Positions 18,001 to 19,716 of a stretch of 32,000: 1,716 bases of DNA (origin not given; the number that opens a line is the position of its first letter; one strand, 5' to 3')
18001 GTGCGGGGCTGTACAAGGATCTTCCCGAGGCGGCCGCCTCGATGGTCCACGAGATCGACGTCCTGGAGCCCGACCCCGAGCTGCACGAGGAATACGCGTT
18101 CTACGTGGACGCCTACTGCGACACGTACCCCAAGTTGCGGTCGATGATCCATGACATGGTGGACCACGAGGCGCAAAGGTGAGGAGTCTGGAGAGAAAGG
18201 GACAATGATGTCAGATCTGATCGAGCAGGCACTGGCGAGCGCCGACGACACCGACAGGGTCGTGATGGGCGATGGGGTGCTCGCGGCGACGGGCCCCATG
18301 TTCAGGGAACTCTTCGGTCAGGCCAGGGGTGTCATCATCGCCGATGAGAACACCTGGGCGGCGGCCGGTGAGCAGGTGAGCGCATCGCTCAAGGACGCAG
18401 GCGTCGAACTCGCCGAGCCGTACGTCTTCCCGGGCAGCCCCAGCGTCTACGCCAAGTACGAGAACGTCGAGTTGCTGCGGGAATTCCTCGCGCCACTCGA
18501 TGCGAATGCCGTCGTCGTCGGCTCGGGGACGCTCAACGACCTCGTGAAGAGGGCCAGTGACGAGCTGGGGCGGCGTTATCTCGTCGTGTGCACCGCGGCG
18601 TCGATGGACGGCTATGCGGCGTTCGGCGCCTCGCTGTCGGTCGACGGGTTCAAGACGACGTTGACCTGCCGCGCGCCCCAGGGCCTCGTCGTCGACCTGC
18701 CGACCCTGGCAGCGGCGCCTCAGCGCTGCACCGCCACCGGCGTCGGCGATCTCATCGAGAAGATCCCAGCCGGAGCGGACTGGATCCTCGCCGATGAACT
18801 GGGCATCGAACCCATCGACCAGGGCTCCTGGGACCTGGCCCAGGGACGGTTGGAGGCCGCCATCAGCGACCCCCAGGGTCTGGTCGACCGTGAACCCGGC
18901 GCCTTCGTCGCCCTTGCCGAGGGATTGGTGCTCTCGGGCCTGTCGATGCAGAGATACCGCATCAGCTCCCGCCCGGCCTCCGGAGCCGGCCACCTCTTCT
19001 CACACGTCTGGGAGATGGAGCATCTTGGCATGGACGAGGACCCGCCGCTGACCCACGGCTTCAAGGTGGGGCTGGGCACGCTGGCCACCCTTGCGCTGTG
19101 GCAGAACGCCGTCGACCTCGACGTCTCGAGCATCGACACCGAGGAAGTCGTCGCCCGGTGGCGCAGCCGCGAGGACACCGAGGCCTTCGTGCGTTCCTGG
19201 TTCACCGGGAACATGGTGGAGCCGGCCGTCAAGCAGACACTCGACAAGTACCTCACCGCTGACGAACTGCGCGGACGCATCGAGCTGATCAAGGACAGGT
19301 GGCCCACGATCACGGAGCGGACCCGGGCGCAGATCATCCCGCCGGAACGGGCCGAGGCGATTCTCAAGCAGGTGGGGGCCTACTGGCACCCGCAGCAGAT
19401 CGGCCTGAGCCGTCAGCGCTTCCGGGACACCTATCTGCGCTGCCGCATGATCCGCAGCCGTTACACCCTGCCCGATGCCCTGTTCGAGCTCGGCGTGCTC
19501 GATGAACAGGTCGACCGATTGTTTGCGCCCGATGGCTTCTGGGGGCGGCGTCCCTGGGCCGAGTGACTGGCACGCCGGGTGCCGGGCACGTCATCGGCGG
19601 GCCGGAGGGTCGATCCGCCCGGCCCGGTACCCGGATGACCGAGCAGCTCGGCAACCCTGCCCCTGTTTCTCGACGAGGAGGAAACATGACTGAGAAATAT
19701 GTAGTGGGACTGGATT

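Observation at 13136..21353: araB/araL/araM-like trio with a second FGGY kinase, an unknown membrane protein and a DeoR regulator: uncharacterised polyol/pentulose system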

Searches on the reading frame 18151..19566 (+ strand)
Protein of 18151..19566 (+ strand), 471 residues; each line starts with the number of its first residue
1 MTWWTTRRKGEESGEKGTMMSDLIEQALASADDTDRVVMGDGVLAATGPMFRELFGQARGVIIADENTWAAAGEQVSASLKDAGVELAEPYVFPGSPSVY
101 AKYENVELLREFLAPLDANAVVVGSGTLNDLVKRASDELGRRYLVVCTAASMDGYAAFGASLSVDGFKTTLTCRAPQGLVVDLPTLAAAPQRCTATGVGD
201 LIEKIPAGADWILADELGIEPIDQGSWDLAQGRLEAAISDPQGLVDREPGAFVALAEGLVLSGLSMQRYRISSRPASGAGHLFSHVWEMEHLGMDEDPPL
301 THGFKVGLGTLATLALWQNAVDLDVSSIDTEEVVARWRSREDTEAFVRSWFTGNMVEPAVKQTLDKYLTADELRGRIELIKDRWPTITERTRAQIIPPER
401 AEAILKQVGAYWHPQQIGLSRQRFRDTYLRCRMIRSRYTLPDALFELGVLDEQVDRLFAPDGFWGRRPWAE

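Call 4: search_protein_families(library=pfam, proteins=[window:18151-19566:+])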
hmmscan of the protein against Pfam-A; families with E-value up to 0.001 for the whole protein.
window:18151-19566:+ (471 aa): 2 families
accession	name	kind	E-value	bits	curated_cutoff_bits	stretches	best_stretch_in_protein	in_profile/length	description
PF13685.12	Fe-ADH_2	-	3.1e-31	108.8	28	1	39-190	2-149/149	Iron-containing alcohol dehydrogenase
PF00465.25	Fe-ADH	-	5.7e-05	23.2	31.3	1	36-141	3-105/168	Iron-containing alcohol dehydrogenase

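Call 5: search_protein_families(library=ncbifam, proteins=[window:18151-19566:+])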
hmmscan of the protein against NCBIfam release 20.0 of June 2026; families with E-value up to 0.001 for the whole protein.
window:18151-19566:+ (471 aa): 3 families
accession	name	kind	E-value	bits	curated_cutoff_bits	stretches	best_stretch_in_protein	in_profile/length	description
NF002022.0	PRK00843.1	equivalog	2.9e-39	135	413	1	36-317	13-282/350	NAD(P)-dependent glycerol-1-phosphate dehydrogenase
NF006941.0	PRK09423.1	subfamily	2.8e-11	42.8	336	1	35-201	9-172/367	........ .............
NF053832.1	GlycoaldRedHalo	equivalog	9.4e-08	31.6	550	1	37-202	11-173/363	glycolaldehyde reductase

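Call 13: search_solved_structures(query=window:18151-19566:+, max_evalue=0.001, show_alignments=2)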
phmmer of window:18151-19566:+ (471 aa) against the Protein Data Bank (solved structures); distinct sequences matched with E-value up to 0.001: 10.
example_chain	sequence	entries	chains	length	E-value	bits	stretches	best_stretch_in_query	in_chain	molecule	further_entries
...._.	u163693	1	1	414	2e-31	112.5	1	60-312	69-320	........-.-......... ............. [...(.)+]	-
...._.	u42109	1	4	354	2.2e-18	69.4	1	110-311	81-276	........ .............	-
5fb3_A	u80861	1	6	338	1.3e-14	57.1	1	120-313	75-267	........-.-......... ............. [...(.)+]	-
4rgq_A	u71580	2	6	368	5e-12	48.5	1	120-314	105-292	Glycerol-1-phosphate dehydrogenase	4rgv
4rfl_A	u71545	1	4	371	5.1e-12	48.5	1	120-314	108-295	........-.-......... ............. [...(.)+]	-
1jpu_A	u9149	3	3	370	2e-11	46.5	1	53-202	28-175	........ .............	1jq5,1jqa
8k1g_A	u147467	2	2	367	8.4e-05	24.7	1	36-321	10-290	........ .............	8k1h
4mca_A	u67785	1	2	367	0.00015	23.8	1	36-319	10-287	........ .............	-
5leb_A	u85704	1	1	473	0.00028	22.9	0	185-238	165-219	DDD_D12_06_D12_06_D12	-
1ta9_A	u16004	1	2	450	0.00074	21.6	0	50-203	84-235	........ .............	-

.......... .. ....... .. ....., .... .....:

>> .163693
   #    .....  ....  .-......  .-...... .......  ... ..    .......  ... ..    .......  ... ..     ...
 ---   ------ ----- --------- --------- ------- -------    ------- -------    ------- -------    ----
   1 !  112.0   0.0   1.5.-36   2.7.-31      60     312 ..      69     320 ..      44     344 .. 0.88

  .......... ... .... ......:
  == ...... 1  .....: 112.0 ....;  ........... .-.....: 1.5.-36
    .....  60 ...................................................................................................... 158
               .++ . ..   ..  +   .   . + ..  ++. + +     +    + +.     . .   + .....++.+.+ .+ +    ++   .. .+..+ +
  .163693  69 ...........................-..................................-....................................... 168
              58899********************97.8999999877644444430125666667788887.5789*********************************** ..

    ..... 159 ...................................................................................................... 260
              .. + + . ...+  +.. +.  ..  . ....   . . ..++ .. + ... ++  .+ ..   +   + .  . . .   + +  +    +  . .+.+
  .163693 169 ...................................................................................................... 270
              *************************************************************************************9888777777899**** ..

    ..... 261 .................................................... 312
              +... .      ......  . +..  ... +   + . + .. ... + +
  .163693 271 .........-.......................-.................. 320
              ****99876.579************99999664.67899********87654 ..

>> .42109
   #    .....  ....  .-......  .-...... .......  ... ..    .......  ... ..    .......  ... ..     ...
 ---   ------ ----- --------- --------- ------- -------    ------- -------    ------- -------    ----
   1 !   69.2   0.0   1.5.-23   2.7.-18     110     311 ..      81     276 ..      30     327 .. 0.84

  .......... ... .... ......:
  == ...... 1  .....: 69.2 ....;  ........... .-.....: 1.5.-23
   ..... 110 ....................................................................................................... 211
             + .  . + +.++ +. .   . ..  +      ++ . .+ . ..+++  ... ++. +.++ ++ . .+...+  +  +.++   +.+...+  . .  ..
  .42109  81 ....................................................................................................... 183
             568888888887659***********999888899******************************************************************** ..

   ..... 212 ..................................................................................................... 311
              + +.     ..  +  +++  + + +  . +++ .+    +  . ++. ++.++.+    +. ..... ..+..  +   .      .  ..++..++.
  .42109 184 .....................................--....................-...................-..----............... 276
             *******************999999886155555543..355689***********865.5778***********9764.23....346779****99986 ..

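Call 15: find_homologous_proteins(query=window:18151-19566:+)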
Query window:18151-19566:+ (471 aa): 1988 proteins with E <= 0.001 among 8000 candidates; the best 120 are listed.
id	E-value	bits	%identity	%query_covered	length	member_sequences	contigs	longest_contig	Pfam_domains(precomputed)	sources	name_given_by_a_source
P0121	0.0e+0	1016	99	96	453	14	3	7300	PF13685.13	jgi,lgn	jgi:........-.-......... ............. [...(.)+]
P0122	4.5e-267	904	88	96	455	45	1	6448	PF13685.13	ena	-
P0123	4.1e-261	885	87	96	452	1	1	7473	PF13685.13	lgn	-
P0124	1.6e-259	879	85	96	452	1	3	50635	PF13685.13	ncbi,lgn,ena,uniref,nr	ncbi:sn-glycerol-1-phosphate dehydrogenase [uncultured Propionibacterium sp.]|uniref:sn-glycerol-1-p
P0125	7.7e-211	719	68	96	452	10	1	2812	PF13685.13,PF00465.26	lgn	-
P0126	2.2e-208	711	67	96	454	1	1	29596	PF13685.13,PF00465.26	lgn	-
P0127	5.8e-208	709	69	96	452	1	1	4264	PF13685.13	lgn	-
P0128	1.1e-206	705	68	96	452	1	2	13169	PF13685.13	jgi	-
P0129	7.6e-206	702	68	96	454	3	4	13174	PF13685.13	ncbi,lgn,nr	ncbi:MAG: sn-glycerol-1-phosphate dehydrogenase [Actinomyces sp.]|nr:sn-glycerol-1-phosphate dehydro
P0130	1.2e-205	702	67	96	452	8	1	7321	PF13685.13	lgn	-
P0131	1.7e-204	698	67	96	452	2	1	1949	PF13685.13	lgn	-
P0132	3.7e-204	697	67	96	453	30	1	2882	PF13685.13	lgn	-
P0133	8.4e-204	696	68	96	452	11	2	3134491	PF13685.13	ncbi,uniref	ncbi:sn-glycerol-1-phosphate dehydrogenase [Schaalia naturae]|uniref:Sn-glycerol-1-phosphate dehydro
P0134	1.6e-203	695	68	96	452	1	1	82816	PF13685.13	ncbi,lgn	-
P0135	3.4e-203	694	66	96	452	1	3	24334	PF13685.13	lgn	-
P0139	2.3e-201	688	66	96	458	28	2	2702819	PF13685.13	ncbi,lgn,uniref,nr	ncbi:sn-glycerol-1-phosphate dehydrogenase [Propionibacterium freudenreichii]|uniref:sn-glycerol-1-p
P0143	3.3e-199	681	66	95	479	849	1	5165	PF13685.13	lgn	-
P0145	9.3e-199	679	66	96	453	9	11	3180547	PF13685.13,PF00465.26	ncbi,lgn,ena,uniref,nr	ncbi:sn-glycerol-1-phosphate dehydrogenase [Acidipropionibacterium jensenii]|uniref:Glycerol-1-phosp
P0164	3.2e-164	565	58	95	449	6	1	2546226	PF13685.13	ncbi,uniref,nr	ncbi:sn-glycerol-1-phosphate dehydrogenase [Ruania alba]|uniref:Glycerol-1-phosphate dehydrogenase [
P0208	3.1e-152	526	55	96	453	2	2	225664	PF13685.13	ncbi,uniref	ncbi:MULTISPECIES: sn-glycerol-1-phosphate dehydrogenase [unclassified Luteococcus]|uniref:sn-glycer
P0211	8.0e-152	524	54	95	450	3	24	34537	PF13685.13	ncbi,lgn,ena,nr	ncbi:MAG: sn-glycerol-1-phosphate dehydrogenase [Micropruina sp.]|nr:sn-glycerol-1-phosphate dehydro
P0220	2.3e-151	523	54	96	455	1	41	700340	PF13685.13,PF00465.26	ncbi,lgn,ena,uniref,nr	ncbi:hypothetical protein HMPREF9241_01214 [Schaalia turicensis ACS-279-V-Col4]|uniref:Sn-glycerol-1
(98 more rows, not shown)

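Call 16: find_encoding_contigs(protein=P0145, flank=10000, max_places=2)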
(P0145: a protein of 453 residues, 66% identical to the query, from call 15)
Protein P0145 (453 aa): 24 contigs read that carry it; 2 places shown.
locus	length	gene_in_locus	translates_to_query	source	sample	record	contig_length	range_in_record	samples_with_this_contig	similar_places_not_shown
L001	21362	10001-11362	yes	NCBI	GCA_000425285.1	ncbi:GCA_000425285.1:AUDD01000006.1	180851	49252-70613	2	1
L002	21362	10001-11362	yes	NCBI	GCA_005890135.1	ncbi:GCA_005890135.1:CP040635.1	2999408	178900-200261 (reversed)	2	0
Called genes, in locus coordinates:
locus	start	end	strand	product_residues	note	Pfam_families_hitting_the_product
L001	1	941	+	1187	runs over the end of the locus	PF01619:Pro_dh, PF00171:Aldedh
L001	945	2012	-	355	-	PF08240:ADH_N, PF16912:Glu_dehyd_C (weak), PF00107:ADH_zinc_N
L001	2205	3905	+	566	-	PF02733:Dak1, PF02734:Dak2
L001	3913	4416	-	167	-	PF00156:Pribosyltran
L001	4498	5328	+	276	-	PF08220:HTH_DeoR, PF00455:DeoRC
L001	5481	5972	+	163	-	PF02502:LacAB_rpiB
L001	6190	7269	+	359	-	PF25928:DUF7973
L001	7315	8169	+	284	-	PF13344:Hydrolase_6, PF13419:HAD_2 (faint), PF00702:Hydrolase, PF13242:Hydrolase_like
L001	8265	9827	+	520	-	PF00370:FGGY_N, PF02782:FGGY_C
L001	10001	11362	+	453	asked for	PF00465:Fe-ADH (weak), PF13685:Fe-ADH_2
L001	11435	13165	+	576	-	PF00370:FGGY_N (weak), PF02782:FGGY_C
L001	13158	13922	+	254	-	PF00596:Aldolase_II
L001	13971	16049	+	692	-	PF00456:Transketolase_N, PF02779:Transket_pyr, PF02780:Transketolase_C, PF22613:Transketolase_C_1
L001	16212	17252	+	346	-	-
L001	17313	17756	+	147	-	PF25213:HVO_A0261_N (weak), PF12802:MarR_2, PF22381:Staph_reg_Sar_Rot (weak), PF01047:MarR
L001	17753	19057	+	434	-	PF05977:MFS_3, PF07690:MFS_1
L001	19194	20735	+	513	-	PF05222:AlaDh_PNT_N, PF02826:2-Hacid_dh_C (faint), PF01262:AlaDh_PNT_C, PF12769:PNTB_4TM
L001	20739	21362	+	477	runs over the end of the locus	PF02233:PNTB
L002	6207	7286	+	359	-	PF25928:DUF7973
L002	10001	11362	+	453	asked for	PF00465:Fe-ADH (weak), PF13685:Fe-ADH_2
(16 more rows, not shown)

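Call 17: find_encoding_contigs(protein=P0139, flank=10000, max_places=2)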
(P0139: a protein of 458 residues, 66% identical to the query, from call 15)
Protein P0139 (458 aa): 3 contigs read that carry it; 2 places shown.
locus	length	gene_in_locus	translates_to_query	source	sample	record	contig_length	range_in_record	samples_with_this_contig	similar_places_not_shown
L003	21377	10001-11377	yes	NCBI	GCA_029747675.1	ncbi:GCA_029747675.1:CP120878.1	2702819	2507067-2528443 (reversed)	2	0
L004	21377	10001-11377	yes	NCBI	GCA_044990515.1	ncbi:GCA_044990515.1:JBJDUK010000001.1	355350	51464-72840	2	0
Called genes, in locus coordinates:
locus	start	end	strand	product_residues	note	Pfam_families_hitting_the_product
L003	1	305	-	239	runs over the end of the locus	PF00392:GntR, PF07729:FCD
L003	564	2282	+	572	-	PF02733:Dak1, PF02734:Dak2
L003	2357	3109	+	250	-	PF00121:TIM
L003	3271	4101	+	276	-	PF08220:HTH_DeoR, PF08279:HTH_11, PF00455:DeoRC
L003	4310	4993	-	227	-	PF00106:adh_short, PF01370:Epimerase (weak), PF08659:KR, PF23441:SDR (faint), PF13561:adh_short_C2, PF08643:DUF1776 (weak)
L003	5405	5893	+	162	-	PF02502:LacAB_rpiB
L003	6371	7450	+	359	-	PF25928:DUF7973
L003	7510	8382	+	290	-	PF13344:Hydrolase_6, PF13419:HAD_2 (faint), PF00702:Hydrolase (weak), PF13242:Hydrolase_like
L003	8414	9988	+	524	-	PF00370:FGGY_N, PF02782:FGGY_C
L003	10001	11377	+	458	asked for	PF13685:Fe-ADH_2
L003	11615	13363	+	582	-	PF00370:FGGY_N, PF02782:FGGY_C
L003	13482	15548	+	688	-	PF00456:Transketolase_N, PF02779:Transket_pyr, PF02780:Transketolase_C, PF22613:Transketolase_C_1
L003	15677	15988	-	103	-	PF05495:zf-CHY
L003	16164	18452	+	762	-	PF02463:SMC_N (faint), PF03193:RsgA_GTPase (faint), PF13191:AAA_16 (faint), PF13555:AAA_29 (faint), PF20703:nSTAND1 (faint), PF13304:AAA_21 (faint), PF00684:DnaJ_CXXCXGXG (faint), PF00005:ABC_tran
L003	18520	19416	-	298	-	PF01263:Aldose_epim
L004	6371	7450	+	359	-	PF25928:DUF7973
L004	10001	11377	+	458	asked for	PF13685:Fe-ADH_2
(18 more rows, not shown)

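Call 18: find_encoding_contigs(protein=P0164, flank=10000, max_places=2)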
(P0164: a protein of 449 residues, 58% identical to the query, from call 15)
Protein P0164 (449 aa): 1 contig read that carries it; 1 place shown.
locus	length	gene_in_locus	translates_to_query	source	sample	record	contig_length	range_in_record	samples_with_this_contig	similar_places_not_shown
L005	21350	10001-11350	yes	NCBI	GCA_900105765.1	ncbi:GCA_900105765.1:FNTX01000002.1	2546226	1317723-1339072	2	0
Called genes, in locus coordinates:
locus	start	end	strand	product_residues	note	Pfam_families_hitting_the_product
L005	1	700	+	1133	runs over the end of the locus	PF02018:CBM_4_9, PF13360:PQQ_2 (faint), PF16819:DUF5074 (faint)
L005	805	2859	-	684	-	PF05787:PhoX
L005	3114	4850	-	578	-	PF00890:FAD_binding_2 (faint), PF01266:DAO, PF16901:DAO_C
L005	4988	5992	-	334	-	PF00356:LacI, PF00532:Peripla_BP_1, PF13377:Peripla_BP_3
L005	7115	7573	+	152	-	PF02502:LacAB_rpiB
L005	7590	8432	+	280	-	PF00702:Hydrolase, PF13344:Hydrolase_6, PF13419:HAD_2 (weak), PF13242:Hydrolase_like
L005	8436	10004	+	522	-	PF00370:FGGY_N, PF02782:FGGY_C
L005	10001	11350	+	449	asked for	PF13685:Fe-ADH_2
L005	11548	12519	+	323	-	PF00296:Bac_luciferase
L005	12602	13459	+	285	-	PF02517:Rce1-like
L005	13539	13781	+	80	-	-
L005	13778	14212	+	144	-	PF01850:PIN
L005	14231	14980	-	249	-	PF00106:adh_short, PF01370:Epimerase, PF13460:NAD_binding_10, PF13561:adh_short_C2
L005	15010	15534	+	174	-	PF12802:MarR_2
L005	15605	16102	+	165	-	PF00583:Acetyltransf_1, PF13673:Acetyltransf_10, PF13508:Acetyltransf_7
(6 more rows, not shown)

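Call 25: find_related_loci(query=A1, collection=genome_contigs, flank=10000)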
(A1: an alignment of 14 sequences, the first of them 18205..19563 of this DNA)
Query A1 (453 aa) in genome_contigs; peptide patterns used: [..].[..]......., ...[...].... (x = any residue, [..] = any of these).
434 stretches matched a pattern; 404 encode a relative of the query (tblastn E <= 1e-3); the best 80 are kept; 80 distinct loci.
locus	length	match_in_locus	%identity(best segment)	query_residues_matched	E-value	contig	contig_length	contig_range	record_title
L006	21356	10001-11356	93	2-453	0e+0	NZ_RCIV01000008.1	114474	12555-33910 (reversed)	Propionibacterium australiense strain NML98A072 NML98A072_8, whole genome shotgun sequence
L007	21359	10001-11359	87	1-453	0e+0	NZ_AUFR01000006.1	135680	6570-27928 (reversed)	Propionibacterium acidifaciens DSM 21887 K336DRAFT_scaffold00005.5_C, whole genome shotgun sequence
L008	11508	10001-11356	85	2-453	0e+0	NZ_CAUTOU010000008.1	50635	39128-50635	MAG: uncultured Propionibacterium sp. isolate ERR10228855_bin.39_MetaWRAP_v1.3_MAG ERZ21659581.288, whole genome shotgun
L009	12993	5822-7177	67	2-453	0e+0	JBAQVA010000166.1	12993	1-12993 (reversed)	MAG: Propionibacterium sp. isolate MFD10546_ilm_asm_bin42 k127_85992, whole genome shotgun sequence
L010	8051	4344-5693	68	4-453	0e+0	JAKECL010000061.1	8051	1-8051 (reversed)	MAG: Propionibacterium sp. isolate 129_S36 129_S36_NODE_1122_length_8051_cov_11.901576, whole genome shotgun sequence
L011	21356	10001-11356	68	2-453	0e+0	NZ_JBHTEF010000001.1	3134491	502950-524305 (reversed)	Schaalia naturae strain CCUG 56698 tig00000001, whole genome shotgun sequence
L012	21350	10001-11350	68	2-451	0e+0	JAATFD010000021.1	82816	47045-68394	MAG: Actinomycetales bacterium isolate bin_173 k141_1829685, whole genome shotgun sequence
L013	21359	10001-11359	66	1-453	0e+0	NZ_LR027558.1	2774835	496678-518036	Acidipropionibacterium timonense strain Marseille-P4482, whole genome shotgun sequence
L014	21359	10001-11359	66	2-453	0e+0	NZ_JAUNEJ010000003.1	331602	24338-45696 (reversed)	MAG: Cutibacterium sp. isolate S24M_St_45 NODE_7_length_331602_cov_33.159377, whole genome shotgun sequence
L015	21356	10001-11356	66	1-451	0e+0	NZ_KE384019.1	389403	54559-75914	Acidipropionibacterium thoenii DSM 20276 G554DRAFT_scaffold00002.2, whole genome shotgun sequence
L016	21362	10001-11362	65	1-453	0e+0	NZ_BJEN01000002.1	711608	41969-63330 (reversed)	Cutibacterium modestum strain M12 contig02, whole genome shotgun sequence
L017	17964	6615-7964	66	2-451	0e+0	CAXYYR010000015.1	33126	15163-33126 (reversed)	MAG: uncultured Propionibacterium sp. isolate ERR13598989_concoct_49 genome assembly, contig: ERZ24875797.108, whole gen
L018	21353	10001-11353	66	2-451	0e+0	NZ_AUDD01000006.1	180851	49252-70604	Acidipropionibacterium jensenii DSM 20535 H590DRAFT_scaffold00006.6_C, whole genome shotgun sequence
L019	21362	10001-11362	64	1-453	0e+0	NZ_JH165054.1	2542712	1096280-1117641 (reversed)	Cutibacterium avidum ATCC 25577 SCAFFOLD1, whole genome shotgun sequence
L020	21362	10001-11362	65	1-453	0e+0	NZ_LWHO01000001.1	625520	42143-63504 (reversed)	Cutibacterium namnetense strain NTS 31307302 contig_8, whole genome shotgun sequence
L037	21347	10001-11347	55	2-450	1e-156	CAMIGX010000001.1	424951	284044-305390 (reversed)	MAG: uncultured Propionimicrobium sp. isolate 9FxmkMbM2y_bin.4.MAG genome assembly, contig: NODE_1_length_424951_cov_13.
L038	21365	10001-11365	52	2-453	5e-156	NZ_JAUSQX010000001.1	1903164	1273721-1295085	Trueperella bonasi strain DSM 17163 Ga0480504_01, whole genome shotgun sequence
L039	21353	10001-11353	56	1-448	5e-156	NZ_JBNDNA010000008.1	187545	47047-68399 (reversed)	Georgenia sp. Z1491 Scaffold8, whole genome shotgun sequence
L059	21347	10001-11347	53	2-450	1e-152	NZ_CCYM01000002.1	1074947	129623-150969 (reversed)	Nigerium massiliense strain SIT7, whole genome shotgun sequence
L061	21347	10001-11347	53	2-450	2e-152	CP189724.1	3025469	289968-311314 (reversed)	Propionibacteriaceae bacterium Y1923 chromosome, complete genome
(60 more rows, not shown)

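Call 28: find_encoding_contigs(protein=P0208, flank=8000, max_places=1)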
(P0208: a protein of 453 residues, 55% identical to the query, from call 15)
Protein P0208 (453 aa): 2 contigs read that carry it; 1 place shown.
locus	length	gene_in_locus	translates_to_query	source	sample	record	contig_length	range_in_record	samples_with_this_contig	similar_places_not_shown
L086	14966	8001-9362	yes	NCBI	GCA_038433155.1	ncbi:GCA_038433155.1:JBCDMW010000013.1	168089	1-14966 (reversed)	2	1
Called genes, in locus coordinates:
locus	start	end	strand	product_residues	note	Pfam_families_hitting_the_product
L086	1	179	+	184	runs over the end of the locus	PF02620:YceD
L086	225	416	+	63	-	PF01783:Ribosomal_L32p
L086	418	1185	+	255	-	PF14622:Ribonucleas_3_3, PF00636:Ribonuclease_3, PF00035:dsrm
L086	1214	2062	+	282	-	PF01149:Fapy_DNA_glyco, PF06831:H2TH, PF06827:zf-FPG_IleRS (weak)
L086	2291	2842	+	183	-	PF04138:GtrA_DPMS_TM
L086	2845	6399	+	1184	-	PF02463:SMC_N, PF13175:AAA_15, PF13304:AAA_21 (weak), PF13476:AAA_23, PF13555:AAA_29 (weak), PF06470:SMC_hinge, PF13304:AAA_21 (weak)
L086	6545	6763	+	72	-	-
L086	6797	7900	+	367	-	PF02881:SRP54_N, PF13604:AAA_30 (weak), PF00448:SRP54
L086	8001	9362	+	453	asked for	PF13685:Fe-ADH_2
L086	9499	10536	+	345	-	PF00535:Glycos_transf_2, PF13641:Glyco_tranf_2_3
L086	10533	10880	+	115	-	PF00892:EamA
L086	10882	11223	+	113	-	PF00892:EamA, PF10639:TMEM234 (weak)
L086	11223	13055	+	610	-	PF19484:DUF6020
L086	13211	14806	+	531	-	PF02881:SRP54_N, PF00448:SRP54, PF02978:SRP_SPB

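Call 29: find_encoding_contigs(protein=P0211, flank=8000, max_places=1)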
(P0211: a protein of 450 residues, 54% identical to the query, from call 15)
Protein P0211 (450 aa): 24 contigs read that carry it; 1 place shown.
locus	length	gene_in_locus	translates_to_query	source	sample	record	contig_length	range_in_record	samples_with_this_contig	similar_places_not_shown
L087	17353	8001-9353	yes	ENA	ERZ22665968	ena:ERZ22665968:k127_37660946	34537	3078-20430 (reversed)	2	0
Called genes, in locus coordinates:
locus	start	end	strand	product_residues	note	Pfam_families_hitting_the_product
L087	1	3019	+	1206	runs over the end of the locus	PF00873:ACR_tran, PF02355:SecD_SecF_C (faint), PF00873:ACR_tran, PF03176:MMPL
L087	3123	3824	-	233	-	-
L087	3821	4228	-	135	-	PF13474:SnoaL_3 (weak), PF14534:DUF4440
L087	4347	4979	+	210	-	PF00440:TetR_N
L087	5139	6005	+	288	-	PF00892:EamA, PF10639:TMEM234 (faint), PF00892:EamA, PF05653:Mg_trans_NIPA (weak)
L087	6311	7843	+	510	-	PF07969:Amidohydro_3, PF01979:Amidohydro_1 (weak)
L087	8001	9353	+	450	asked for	PF13685:Fe-ADH_2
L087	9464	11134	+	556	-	PF00370:FGGY_N, PF02782:FGGY_C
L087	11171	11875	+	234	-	PF00596:Aldolase_II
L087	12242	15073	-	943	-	PF13424:TPR_12 (faint), PF12770:CHAT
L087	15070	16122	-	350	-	PF03595:SLAC1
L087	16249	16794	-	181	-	PF13302:Acetyltransf_3, PF00583:Acetyltransf_1, PF13523:Acetyltransf_8 (weak)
